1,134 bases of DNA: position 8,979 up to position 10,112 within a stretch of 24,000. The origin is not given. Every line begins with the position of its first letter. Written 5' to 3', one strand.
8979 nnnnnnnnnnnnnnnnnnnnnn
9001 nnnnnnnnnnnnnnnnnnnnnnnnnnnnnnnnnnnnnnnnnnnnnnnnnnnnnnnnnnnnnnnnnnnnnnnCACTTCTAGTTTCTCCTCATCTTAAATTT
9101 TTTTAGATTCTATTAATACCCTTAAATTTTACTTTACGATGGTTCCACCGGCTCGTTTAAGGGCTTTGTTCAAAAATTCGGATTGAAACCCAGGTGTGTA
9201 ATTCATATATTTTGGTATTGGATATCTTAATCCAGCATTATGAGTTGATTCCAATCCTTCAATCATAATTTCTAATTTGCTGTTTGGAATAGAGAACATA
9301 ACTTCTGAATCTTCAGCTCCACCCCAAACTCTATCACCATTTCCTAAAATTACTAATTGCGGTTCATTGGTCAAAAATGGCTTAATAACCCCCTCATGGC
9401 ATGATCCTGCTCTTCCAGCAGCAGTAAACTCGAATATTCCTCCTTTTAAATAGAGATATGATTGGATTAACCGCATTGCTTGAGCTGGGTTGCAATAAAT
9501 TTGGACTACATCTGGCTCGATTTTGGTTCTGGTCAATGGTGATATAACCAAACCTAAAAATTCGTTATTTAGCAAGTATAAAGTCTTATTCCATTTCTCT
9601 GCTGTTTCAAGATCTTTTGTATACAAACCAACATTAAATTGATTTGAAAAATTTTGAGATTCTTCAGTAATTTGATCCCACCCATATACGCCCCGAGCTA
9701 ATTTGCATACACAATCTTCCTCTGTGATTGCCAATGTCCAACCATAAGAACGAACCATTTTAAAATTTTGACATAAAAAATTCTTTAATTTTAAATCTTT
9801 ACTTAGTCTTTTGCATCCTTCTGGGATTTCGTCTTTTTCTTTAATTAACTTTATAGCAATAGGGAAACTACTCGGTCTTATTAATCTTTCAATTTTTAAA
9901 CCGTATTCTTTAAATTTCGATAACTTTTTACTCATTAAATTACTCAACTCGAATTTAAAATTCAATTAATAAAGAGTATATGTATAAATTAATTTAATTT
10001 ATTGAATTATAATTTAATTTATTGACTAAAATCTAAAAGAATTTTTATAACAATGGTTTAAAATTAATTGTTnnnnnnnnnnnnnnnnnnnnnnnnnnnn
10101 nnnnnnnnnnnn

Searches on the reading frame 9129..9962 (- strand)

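Call 81: search_protein_families(library=pfam, proteins=[window:9129-9962:-], max_evalue=0.001)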
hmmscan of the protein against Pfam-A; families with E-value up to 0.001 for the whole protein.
window:9129-9962:- (277 aa): 1 family
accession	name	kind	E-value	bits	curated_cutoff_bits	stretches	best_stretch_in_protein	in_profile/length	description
PF02596.20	DUF169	-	4.8e-56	190.3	27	1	23-236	1-209/209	Uncharacterised ArCR, COG2043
